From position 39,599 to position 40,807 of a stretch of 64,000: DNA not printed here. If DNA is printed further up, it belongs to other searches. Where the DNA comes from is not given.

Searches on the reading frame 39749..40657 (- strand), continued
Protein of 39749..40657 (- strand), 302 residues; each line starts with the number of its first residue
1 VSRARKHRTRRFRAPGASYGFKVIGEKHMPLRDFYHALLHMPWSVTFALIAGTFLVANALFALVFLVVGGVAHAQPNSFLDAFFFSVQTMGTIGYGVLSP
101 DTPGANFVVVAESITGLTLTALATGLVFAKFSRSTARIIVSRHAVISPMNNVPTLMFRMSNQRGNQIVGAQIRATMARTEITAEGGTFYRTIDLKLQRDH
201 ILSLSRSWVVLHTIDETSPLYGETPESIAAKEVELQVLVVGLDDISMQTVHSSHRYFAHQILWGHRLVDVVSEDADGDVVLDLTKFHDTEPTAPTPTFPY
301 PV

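Call 29: search_solved_structures(query=window:39749-40657:-, max_evalue=0.001, show_alignments=2)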
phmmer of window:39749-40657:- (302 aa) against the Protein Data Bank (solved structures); distinct sequences matched with E-value up to 0.001: 101 (the best 60 are shown).
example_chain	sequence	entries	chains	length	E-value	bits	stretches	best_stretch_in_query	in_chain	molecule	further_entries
4lp8_A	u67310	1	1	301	1.3e-66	228.1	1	10-289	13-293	Inward rectifier potassium channel Kirbac3.1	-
6o9t_A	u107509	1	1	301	2.4e-66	227.3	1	10-289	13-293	Inward rectifier potassium channel Kirbac3.1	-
1xl4_A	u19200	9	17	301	2.5e-66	227.2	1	10-289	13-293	Inward rectifier potassium channel | POTASSIUM CHANNEL | KIRBAC3.1 POTASSIUM CHANNEL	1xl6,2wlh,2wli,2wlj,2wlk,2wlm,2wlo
7n9k_A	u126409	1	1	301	4.2e-66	226.5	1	10-289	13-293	Inward rectifier potassium channel Kirbac3.1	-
7n9l_A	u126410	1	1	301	4.3e-66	226.4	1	10-289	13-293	Inward rectifier potassium channel Kirbac3.1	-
3zrs_A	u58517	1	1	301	4.5e-66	226.4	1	10-289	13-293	ATP-SENSITIVE INWARD RECTIFIER POTASSIUM CHANNEL 10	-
2wln_A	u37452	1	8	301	4.7e-66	226.3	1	10-289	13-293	POTASSIUM CHANNEL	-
6o9v_A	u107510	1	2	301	1.2e-65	224.9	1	10-289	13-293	Inward rectifier potassium channel Kirbac3.1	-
2wli_A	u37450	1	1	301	1.5e-65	224.6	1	10-289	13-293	POTASSIUM CHANNEL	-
2x6b_A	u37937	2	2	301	1.8e-65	224.4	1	10-289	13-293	ATP-SENSITIVE INWARD RECTIFIER POTASSIUM CHANNEL 10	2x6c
2x6a_A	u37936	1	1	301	2.5e-65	223.9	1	10-289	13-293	ATP-SENSITIVE INWARD RECTIFIER POTASSIUM CHANNEL 10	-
7adi_A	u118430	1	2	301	2.2e-64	220.9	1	10-289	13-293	Inward rectifier potassium channel Kirbac3.1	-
7swj_A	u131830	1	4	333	3.3e-62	213.7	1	31-297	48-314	Inward rectifier potassium channel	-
1p7b_A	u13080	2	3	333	5e-62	213.1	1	31-297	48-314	integral membrane channel and cytosolic domains | POTASSIUM CHANNEL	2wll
2wll_A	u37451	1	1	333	2.2e-61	211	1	31-297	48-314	POTASSIUM CHANNEL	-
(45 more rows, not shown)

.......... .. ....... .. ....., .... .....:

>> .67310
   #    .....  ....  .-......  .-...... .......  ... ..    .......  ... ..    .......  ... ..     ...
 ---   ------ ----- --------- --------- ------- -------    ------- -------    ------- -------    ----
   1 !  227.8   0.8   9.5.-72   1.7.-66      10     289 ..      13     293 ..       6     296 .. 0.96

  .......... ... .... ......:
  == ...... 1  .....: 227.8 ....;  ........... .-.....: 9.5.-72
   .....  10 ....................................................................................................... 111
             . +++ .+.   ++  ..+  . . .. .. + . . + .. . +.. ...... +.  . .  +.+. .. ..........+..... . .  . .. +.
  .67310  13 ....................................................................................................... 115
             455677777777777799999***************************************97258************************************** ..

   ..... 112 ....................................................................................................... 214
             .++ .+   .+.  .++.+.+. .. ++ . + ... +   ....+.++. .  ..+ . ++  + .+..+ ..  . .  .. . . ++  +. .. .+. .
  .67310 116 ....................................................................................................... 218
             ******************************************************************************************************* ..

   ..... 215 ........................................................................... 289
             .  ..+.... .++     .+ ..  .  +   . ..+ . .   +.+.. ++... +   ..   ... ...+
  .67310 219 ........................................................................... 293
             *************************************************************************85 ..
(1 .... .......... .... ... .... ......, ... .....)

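Call 30: find_encoding_contigs(protein=P0001, flank=5000, max_places=3)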
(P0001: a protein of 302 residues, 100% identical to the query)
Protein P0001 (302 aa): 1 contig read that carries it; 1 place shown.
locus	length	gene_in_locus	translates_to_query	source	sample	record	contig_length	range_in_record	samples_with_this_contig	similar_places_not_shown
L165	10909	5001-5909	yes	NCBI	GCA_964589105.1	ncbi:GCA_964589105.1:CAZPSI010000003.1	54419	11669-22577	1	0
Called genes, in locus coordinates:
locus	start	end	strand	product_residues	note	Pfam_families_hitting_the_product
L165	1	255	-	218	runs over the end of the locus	-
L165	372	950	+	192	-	PF06736:TMEM175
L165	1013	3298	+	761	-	PF03460:NIR_SIR_ferr, PF01077:NIR_SIR, PF03460:NIR_SIR_ferr, PF01077:NIR_SIR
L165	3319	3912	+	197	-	-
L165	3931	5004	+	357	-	PF13528:Glyco_trans_1_3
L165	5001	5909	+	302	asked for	PF01007:IRK, PF07885:Ion_trans_2, PF17655:IRK_C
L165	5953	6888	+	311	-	PF00069:Pkinase, PF07714:PK_Tyr_Ser-Thr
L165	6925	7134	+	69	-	-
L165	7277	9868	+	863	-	PF00069:Pkinase, PF07714:PK_Tyr_Ser-Thr, PF06293:Kdo (faint), PF01636:APH (weak), PF00069:Pkinase (weak), PF03781:FGE-sulfatase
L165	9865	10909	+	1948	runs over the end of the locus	PF01744:GLTT (faint), PF20032:ADYC, PF26780:DUF8252 (weak), PF07691:PA14, PF10528:GLEYA (faint), PF26780:DUF8252, PF02494:HYR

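Call 32: search_protein_families(library=pfam, proteins=[L001:3850-4401:-, L161:7294-7944:-, L162:1642-2559:-, L163:2085-2828:-, L007:2539-3192:+], max_evalue=0.01)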
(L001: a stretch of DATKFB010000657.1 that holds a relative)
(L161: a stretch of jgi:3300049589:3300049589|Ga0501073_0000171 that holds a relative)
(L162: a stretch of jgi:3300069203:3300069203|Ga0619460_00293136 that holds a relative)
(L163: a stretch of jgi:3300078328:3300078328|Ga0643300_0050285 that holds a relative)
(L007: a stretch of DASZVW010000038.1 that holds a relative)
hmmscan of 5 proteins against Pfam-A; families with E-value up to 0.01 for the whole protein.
L001:3850-4401:- (183 aa): 0 families

L161:7294-7944:- (216 aa): 1 family
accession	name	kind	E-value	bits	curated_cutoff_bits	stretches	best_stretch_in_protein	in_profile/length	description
PF01391.23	Collagen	-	9.1e-07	29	27.2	1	28-72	9-53/60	Collagen triple helix repeat (20 copies)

L162:1642-2559:- (305 aa): 0 families

L163:2085-2828:- (247 aa): 1 family
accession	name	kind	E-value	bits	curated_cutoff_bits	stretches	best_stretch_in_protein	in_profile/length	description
PF01391.23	Collagen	-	2.8e-06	27.4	27.2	1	49-104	4-59/60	Collagen triple helix repeat (20 copies)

L007:2539-3192:+ (217 aa): 3 families
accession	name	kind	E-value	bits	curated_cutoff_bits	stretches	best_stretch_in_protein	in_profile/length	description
PF00702.32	Hydrolase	-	1.5e-24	87.9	26.4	1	3-177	2-191/191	haloacid dehalogenase-like hydrolase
PF13419.12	HAD_2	-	4.1e-22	79.6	23.8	1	5-181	1-176/178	Haloacid dehalogenase-like hydrolase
PF13242.12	Hydrolase_like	-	3.8e-07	30.4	22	1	139-205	3-74/75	HAD-hyrolase-like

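Call 46: find_encoding_contigs(protein=P0002, flank=4000, max_places=2)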
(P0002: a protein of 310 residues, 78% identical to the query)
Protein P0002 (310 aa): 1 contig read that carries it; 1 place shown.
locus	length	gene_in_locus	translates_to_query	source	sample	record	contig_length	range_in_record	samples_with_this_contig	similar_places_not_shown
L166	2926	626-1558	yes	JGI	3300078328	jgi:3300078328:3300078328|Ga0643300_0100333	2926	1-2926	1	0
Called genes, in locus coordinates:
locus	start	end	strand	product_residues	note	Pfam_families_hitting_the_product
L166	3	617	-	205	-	?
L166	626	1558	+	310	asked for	PF01007:IRK, PF07885:Ion_trans_2, PF17655:IRK_C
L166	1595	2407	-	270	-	PF00112:Peptidase_C1, PF13529:Peptidase_C39_2 (weak)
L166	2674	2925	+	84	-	?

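Call 47: find_encoding_contigs(protein=P0012, flank=6000, max_places=2)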
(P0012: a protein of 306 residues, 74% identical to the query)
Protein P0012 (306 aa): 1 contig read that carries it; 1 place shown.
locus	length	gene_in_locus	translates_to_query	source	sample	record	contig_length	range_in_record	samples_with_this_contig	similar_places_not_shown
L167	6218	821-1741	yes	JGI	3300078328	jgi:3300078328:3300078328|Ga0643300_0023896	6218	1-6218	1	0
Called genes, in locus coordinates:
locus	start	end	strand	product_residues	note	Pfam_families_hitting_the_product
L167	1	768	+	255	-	?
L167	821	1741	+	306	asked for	PF01007:IRK (weak), PF07885:Ion_trans_2, PF17655:IRK_C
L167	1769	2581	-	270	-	PF00112:Peptidase_C1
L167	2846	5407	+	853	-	PF01578:Cytochrom_C_asm, PF16327:CcmF_C, PF03918:CcmH (weak)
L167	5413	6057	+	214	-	PF12773:DZR (weak), PF13248:Zn_ribbon_3 (weak), PF24463:DUF7577, PF13240:Zn_Ribbon_1 (weak)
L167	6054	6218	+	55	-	?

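Call 49: search_protein_families(library=pfam, proteins=[L167:1-768:+, L002:3101-4063:+], max_evalue=0.01)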
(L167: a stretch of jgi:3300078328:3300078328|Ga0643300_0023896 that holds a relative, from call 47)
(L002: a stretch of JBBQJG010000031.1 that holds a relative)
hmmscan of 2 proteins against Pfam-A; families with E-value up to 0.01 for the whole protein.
L167:1-768:+ (255 aa): 1 family
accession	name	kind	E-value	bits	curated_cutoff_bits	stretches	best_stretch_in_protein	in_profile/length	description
PF03349.22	Toluene_X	-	1.5e-14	53.8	29.7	1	37-208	195-368/421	Outer membrane protein transport protein (OMPP1/FadL/TodX)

L002:3101-4063:+ (320 aa): 0 families
